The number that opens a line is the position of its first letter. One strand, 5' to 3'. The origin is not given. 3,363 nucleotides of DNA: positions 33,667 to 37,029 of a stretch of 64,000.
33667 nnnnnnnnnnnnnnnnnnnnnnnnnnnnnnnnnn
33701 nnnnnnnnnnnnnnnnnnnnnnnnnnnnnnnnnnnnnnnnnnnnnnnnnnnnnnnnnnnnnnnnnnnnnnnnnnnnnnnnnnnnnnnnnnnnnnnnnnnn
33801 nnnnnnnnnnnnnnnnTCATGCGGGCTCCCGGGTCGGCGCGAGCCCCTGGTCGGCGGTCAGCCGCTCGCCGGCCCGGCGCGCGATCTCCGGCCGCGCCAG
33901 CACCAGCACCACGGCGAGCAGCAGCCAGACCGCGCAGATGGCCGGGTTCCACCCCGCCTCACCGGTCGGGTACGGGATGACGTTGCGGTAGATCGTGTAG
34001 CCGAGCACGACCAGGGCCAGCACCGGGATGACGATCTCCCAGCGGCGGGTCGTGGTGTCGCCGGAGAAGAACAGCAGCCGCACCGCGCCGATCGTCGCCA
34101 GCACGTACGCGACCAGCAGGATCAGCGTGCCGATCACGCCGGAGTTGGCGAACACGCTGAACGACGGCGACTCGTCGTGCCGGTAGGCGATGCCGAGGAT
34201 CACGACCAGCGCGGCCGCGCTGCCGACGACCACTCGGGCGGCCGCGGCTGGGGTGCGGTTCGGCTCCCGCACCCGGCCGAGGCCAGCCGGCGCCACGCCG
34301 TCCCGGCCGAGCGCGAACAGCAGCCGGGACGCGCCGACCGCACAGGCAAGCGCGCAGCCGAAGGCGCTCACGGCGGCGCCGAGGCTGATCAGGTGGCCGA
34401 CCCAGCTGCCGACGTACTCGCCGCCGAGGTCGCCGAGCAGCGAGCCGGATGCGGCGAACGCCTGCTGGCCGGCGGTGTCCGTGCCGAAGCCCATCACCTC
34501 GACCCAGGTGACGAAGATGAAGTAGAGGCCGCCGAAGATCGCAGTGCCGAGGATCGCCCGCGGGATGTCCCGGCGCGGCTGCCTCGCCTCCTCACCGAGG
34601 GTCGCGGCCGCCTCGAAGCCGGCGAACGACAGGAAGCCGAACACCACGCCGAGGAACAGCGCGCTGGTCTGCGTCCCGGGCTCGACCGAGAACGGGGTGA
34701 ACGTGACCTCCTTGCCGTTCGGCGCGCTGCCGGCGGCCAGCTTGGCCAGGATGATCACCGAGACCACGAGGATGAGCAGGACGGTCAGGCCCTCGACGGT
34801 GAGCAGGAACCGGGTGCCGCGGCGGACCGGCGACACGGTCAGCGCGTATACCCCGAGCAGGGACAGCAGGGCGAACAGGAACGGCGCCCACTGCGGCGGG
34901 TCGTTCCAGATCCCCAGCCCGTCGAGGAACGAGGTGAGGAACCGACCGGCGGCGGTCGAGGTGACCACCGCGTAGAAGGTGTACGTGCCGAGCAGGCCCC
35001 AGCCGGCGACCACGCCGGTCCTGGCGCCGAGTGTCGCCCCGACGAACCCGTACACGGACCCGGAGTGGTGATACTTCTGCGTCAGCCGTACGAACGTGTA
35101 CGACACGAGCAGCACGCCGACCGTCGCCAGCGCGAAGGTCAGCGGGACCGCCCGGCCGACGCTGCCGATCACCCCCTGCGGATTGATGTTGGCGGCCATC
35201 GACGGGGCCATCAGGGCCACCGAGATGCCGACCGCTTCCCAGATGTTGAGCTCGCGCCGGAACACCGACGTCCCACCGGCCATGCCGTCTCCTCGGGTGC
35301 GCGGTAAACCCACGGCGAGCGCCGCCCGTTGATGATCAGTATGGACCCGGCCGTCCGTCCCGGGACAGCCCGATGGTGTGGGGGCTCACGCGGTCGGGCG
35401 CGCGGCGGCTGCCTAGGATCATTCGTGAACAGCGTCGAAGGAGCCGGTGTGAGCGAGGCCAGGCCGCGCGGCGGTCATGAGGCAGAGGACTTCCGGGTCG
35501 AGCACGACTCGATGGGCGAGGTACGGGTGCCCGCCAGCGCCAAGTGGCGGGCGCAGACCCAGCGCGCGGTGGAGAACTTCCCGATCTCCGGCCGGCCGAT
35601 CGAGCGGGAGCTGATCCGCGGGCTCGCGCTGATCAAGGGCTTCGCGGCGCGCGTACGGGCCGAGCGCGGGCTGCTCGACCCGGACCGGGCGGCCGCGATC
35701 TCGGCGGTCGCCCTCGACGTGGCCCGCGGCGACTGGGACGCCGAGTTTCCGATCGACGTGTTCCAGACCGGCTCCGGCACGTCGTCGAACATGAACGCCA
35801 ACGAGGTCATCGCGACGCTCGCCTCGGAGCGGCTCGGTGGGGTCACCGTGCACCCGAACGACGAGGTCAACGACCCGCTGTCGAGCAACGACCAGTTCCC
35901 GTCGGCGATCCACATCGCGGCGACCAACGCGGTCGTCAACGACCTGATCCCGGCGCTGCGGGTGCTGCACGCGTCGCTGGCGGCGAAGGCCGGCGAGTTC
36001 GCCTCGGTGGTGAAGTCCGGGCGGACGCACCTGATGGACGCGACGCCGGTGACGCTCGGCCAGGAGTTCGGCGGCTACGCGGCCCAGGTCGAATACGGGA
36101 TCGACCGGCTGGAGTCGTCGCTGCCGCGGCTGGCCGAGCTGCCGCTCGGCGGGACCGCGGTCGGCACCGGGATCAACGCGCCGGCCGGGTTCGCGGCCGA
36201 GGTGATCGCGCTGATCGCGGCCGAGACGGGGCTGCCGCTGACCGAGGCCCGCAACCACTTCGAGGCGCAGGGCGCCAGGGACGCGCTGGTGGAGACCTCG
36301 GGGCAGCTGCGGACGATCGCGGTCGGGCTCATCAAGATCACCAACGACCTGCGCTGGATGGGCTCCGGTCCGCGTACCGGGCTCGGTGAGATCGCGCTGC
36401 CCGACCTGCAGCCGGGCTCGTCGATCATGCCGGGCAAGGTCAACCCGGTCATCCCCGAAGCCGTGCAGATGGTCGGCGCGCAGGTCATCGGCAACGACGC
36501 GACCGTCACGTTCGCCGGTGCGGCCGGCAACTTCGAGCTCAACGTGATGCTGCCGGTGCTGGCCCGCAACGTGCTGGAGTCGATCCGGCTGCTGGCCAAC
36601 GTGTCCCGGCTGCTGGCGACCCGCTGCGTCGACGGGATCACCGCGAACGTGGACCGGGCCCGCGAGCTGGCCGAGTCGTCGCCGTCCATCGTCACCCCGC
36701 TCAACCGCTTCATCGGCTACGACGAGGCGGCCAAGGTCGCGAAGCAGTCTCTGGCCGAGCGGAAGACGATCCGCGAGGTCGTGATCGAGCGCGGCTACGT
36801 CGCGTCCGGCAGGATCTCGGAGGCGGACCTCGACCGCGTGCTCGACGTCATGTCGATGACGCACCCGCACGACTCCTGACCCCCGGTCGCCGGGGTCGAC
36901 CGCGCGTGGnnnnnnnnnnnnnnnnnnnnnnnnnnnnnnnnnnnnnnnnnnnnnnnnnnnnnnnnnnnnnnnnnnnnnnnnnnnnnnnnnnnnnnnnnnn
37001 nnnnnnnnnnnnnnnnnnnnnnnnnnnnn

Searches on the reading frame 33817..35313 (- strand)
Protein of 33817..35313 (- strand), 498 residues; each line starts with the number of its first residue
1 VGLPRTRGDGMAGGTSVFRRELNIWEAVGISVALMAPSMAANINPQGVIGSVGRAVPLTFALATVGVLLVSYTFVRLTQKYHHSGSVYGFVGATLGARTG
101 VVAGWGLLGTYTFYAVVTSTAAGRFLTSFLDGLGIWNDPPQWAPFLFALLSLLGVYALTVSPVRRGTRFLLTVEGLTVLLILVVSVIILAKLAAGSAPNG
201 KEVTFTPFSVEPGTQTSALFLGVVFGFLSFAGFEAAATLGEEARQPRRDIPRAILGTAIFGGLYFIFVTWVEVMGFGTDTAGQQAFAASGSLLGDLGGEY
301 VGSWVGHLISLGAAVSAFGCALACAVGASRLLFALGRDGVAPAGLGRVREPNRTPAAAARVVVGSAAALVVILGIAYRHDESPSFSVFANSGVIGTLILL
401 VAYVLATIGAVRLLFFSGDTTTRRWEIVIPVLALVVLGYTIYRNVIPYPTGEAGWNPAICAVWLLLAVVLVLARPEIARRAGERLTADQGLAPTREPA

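Call 11: search_protein_families(library=pfam, proteins=[window:33817-35313:-], max_evalue=0.01)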
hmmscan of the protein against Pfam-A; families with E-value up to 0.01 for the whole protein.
window:33817-35313:- (498 aa): 2 families
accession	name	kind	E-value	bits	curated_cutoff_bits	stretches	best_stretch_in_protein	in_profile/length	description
PF13520.12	AA_permease_2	-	3e-33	115.8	27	1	25-464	4-422/427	Amino acid permease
PF00324.27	AA_permease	-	5.5e-30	104.9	24.6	1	48-474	22-454/470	Amino acid permease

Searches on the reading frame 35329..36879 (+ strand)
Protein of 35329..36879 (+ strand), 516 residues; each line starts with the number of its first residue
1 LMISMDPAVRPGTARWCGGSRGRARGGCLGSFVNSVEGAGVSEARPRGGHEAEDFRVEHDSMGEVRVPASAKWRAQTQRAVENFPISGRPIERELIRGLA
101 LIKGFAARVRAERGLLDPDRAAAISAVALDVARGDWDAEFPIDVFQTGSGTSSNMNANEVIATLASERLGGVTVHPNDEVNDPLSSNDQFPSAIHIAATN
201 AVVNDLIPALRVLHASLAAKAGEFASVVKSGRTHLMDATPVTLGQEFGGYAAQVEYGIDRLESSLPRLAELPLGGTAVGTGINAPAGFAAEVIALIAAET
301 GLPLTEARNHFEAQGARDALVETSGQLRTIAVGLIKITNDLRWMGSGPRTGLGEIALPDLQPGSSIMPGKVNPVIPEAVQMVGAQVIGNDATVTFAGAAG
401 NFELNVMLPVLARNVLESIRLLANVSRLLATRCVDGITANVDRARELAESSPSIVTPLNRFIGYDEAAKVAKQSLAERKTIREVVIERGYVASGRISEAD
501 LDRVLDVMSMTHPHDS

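Call 11: search_protein_families(library=pfam, proteins=[window:35329-36879:+], max_evalue=0.01)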
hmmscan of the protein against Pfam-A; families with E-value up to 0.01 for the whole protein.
window:35329-36879:+ (516 aa): 2 families
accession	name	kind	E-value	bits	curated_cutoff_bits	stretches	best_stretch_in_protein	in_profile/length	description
PF00206.25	Lyase_1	-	8.7e-90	301.7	27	1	63-388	1-312/312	Lyase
PF10415.14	FumaraseC_C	-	1e-18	67.9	32.5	1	454-512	1-54/54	Fumarase C C-terminus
